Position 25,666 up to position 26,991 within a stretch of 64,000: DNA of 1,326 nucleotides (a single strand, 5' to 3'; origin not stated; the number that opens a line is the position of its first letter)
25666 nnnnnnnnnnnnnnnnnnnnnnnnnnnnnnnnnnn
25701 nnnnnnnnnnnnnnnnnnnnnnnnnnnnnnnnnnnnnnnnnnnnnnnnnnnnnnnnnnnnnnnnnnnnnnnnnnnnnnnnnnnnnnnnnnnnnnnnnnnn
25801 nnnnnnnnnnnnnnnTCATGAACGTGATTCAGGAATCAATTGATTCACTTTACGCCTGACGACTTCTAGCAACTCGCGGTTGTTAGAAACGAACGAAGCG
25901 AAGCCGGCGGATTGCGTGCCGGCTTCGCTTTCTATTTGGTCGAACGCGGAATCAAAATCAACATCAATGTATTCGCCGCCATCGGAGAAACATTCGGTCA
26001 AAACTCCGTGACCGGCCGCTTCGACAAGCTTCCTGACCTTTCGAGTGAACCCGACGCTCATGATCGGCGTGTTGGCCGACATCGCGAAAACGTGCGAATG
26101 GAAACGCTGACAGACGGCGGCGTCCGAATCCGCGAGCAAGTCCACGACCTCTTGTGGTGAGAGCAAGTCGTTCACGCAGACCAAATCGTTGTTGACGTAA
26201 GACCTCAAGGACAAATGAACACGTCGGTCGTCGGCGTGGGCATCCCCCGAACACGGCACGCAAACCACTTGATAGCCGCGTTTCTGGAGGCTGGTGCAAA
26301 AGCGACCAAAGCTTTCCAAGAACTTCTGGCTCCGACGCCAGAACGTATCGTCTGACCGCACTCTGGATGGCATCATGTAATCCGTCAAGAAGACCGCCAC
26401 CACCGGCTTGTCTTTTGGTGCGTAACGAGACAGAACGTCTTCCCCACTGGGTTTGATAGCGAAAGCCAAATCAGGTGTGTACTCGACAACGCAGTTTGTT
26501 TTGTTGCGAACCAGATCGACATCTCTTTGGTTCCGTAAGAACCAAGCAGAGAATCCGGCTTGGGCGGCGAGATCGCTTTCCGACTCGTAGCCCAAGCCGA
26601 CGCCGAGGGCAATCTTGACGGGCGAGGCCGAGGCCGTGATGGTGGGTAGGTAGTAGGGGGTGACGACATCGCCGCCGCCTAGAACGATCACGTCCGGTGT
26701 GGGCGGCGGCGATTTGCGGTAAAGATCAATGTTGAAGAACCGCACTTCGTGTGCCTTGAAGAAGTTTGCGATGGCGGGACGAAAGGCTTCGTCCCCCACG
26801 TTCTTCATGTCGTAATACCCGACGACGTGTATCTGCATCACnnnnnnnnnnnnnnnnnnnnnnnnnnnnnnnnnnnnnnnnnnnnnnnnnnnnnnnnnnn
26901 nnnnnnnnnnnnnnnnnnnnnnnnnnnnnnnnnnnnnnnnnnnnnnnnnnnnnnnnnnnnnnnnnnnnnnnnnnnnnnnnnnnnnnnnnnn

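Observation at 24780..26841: GT4 glycosyltransferase and polysaccharide pyruvyl transferase embedded between portal and prohead genes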

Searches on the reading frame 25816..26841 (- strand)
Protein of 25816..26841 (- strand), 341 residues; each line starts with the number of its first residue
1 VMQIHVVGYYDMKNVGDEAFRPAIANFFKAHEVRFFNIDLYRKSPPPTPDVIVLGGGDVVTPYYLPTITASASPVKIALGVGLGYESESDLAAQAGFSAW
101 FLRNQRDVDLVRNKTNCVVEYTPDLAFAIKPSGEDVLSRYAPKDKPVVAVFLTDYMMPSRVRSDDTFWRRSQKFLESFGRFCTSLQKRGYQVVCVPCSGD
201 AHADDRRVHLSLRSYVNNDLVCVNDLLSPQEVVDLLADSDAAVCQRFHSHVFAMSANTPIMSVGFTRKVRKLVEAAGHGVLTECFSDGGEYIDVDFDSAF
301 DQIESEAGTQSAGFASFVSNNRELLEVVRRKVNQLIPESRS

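Call 3: search_protein_families(library=pfam, proteins=[window:25816-26841:-], max_evalue=0.1)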
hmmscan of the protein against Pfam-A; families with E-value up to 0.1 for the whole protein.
window:25816-26841:- (341 aa): 1 family
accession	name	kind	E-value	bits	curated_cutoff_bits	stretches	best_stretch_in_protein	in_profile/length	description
PF04230.19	PS_pyruv_trans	-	3.4e-16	60.4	25.3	1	14-261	1-274/280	Polysaccharide pyruvyl transferase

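Call 4: search_protein_families(library=phrogs, proteins=[window:25816-26841:-], max_evalue=0.01)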
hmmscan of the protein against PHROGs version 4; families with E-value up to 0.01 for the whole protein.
window:25816-26841:- (341 aa): 0 families

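Call 7: search_dna_similar(query=window:25816-26841:-, collection=phages, mode=protein, max_rows=25)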
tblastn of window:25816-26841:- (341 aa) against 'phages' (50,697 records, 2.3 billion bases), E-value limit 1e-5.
Records with a match: 1; places in all: 1; records where one place covers at least 80% of the query: 1.
Best place of each record, by identity: <60% 1.
By first word of the organism name: uncultured 1.
By host as written in the record: - 1.
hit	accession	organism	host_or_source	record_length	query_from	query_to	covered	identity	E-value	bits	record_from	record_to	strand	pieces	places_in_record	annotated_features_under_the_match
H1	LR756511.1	uncultured phage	metagenomic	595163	1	277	81%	26.0%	2e-13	77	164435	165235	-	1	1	record has no annotation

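Call 11: get_annotated_region(hit=H1, flank=8000)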
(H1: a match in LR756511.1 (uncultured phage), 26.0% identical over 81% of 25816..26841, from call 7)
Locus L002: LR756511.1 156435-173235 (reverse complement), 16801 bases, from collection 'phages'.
description: uncultured phage genome assembly, chromosome: 1.
organism: uncultured phage (NCBI taxid 278008)
taxonomy: Viruses; environmental samples
host: -; source: metagenomic; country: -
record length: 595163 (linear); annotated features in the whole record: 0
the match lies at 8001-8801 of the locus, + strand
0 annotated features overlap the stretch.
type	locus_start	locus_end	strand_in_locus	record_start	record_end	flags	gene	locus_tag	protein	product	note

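Call 16: find_related_loci(query=window:25816-26841:-, collection=viral_contigs, flank=10000)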
Query window:25816-26841:- (341 aa) in viral_contigs; peptide patterns used: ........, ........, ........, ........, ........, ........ (x = any residue, [..] = any of these).
6 stretches matched a pattern, but none encodes a relative of the query by tblastn (E <= 1e-3).

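Call 19: find_homologous_proteins(query=window:25816-26841:-, max_evalue=0.00001)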
Query window:25816-26841:- (341 aa): 43 proteins with E <= 0.00001 among 3562 candidates.
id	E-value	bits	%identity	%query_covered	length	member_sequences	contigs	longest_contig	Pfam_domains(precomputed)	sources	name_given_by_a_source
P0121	6.6e-228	773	100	100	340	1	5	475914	PF04230.20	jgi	jgi:polysaccharide pyruvyl transferase WcaK-like protein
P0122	5.1e-190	649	83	100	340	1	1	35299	PF04230.20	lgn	-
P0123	3.9e-188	643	83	99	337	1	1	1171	PF04230.20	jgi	-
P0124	2.5e-178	610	76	100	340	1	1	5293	PF04230.20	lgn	-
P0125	7.6e-139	481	64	98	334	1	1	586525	PF04230.20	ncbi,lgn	-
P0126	9.8e-138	477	61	98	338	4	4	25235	PF04230.20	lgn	-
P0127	7.8e-134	464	60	98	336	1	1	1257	PF04230.20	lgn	-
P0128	1.7e-133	463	59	99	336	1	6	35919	PF04230.20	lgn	-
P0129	1.5e-131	457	59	98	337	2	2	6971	PF04230.20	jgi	jgi:polysaccharide pyruvyl transferase WcaK-like protein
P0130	2.7e-130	453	59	98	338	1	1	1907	PF04230.20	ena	-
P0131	3.4e-130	452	60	98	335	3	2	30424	PF04230.20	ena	-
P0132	2.4e-129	449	60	98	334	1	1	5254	PF04230.20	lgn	-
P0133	7.5e-128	445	60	98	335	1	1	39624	PF04230.20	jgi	-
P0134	9.9e-120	418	55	99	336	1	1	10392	PF04230.20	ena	-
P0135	6.9e-117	409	55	98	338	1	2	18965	PF04230.20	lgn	-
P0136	1.2e-65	240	39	98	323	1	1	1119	PF04230.20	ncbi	-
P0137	2.2e-65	239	39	98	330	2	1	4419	PF04230.20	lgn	-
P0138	8.9e-64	234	37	98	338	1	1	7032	PF04230.20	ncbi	-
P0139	1.1e-62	230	38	100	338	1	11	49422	PF04230.20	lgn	-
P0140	2.4e-61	226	40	97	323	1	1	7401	PF04230.20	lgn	-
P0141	1.3e-60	224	40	89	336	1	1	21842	PF04230.20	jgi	-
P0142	3.7e-60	222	37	98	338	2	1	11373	PF04230.20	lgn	-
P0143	4.4e-60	222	36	98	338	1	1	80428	PF04230.20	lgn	-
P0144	8.1e-60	221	36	98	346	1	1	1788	PF04230.20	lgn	-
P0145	1.4e-58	217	39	86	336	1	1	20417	PF04230.20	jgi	-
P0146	1.9e-58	216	36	98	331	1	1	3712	PF04230.20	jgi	jgi:polysaccharide pyruvyl transferase WcaK-like protein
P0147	5.6e-58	215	39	97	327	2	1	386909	PF04230.20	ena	-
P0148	2.1e-47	180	34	95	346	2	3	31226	PF04230.20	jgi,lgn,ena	-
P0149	1.2e-30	125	33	81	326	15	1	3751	PF04230.20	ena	-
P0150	1.7e-29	121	33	79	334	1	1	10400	PF04230.20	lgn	-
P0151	3.7e-29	120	32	78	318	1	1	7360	PF04230.20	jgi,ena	-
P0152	1.3e-27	115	33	82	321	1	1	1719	PF04230.20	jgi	-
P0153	2.9e-26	111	32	79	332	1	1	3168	PF04230.20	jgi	jgi:polysaccharide pyruvyl transferase WcaK-like protein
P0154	1.7e-25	108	30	83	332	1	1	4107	PF04230.20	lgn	-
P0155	6.7e-25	106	31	80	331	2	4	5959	PF04230.20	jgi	jgi:polysaccharide pyruvyl transferase WcaK-like protein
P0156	9.3e-25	106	31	80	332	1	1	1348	PF04230.20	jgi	jgi:polysaccharide pyruvyl transferase WcaK-like protein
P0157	1.8e-24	105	33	80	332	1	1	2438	PF04230.20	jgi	jgi:polysaccharide pyruvyl transferase WcaK-like protein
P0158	9.4e-23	99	30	83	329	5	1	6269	PF04230.20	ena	-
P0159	3.4e-22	97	29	83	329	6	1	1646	PF04230.20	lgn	-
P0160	5.1e-22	97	31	81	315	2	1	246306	PF04230.20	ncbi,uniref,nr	ncbi:polysaccharide pyruvyl transferase family protein [Rhabdaerophilum calidifontis]|uniref:polysac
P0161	8.2e-22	96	29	80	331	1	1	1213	PF04230.20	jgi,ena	jgi:polysaccharide pyruvyl transferase WcaK-like protein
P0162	2.3e-21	95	31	84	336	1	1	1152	PF04230.20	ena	-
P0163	9.4e-21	93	30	81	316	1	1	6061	PF04230.20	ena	-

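Call 32: search_solved_structures(query=window:25816-26841:-, max_evalue=1, show_alignments=2)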
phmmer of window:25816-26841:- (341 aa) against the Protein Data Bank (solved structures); distinct sequences matched with E-value up to 1: 1.
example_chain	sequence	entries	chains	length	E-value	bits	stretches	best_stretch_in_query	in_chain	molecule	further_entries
1vpe_A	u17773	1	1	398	0.76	12.2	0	13-61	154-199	PHOSPHOGLYCERATE KINASE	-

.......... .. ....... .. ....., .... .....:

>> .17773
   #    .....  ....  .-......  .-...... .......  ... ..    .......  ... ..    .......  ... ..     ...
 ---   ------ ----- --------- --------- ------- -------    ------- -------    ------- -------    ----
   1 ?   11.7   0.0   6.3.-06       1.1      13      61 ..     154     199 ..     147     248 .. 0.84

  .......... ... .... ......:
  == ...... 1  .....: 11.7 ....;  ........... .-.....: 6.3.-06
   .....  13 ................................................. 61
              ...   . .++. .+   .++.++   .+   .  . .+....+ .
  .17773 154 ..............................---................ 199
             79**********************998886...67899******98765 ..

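Call 67: search_protein_families(library=ncbifam, proteins=[window:25816-26841:-], max_evalue=0.01)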
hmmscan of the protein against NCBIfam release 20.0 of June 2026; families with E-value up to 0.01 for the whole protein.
window:25816-26841:- (341 aa): 3 families
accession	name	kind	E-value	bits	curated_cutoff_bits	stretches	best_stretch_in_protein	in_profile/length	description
TIGR03609.1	S_layer_CsaB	equivalog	8.7e-14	51.5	213.1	1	98-279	130-292/301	polysaccharide pyruvyl transferase CsaB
NF007452.0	PRK10017.1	equivalog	2e-09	36.8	399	1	163-277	243-366/426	colanic acid biosynthesis pyruvyl transferase WcaK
TIGR04006.1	wcaK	equivalog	1.4e-07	30.7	727.1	1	119-274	201-363/426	colanic acid biosynthesis pyruvyl transferase WcaK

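Call 90: search_solved_structures(query=A3, max_evalue=10, show_alignments=2)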
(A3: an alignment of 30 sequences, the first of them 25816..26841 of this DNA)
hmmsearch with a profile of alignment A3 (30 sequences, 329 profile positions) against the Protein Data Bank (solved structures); distinct sequences matched with E-value up to 10: 4.
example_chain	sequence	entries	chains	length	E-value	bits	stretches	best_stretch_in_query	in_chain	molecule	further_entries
5ax7_A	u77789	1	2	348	6.5e-05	25.5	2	226-258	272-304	Pyruvyl transferase 1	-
6x1l_A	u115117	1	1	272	0.3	13.5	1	12-59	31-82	WbbZ protein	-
3q3q_A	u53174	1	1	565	0.48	12.8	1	117-195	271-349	Alkaline phosphatase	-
5xwi_A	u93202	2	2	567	0.49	12.8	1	117-195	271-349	Alkaline phosphatase PhoK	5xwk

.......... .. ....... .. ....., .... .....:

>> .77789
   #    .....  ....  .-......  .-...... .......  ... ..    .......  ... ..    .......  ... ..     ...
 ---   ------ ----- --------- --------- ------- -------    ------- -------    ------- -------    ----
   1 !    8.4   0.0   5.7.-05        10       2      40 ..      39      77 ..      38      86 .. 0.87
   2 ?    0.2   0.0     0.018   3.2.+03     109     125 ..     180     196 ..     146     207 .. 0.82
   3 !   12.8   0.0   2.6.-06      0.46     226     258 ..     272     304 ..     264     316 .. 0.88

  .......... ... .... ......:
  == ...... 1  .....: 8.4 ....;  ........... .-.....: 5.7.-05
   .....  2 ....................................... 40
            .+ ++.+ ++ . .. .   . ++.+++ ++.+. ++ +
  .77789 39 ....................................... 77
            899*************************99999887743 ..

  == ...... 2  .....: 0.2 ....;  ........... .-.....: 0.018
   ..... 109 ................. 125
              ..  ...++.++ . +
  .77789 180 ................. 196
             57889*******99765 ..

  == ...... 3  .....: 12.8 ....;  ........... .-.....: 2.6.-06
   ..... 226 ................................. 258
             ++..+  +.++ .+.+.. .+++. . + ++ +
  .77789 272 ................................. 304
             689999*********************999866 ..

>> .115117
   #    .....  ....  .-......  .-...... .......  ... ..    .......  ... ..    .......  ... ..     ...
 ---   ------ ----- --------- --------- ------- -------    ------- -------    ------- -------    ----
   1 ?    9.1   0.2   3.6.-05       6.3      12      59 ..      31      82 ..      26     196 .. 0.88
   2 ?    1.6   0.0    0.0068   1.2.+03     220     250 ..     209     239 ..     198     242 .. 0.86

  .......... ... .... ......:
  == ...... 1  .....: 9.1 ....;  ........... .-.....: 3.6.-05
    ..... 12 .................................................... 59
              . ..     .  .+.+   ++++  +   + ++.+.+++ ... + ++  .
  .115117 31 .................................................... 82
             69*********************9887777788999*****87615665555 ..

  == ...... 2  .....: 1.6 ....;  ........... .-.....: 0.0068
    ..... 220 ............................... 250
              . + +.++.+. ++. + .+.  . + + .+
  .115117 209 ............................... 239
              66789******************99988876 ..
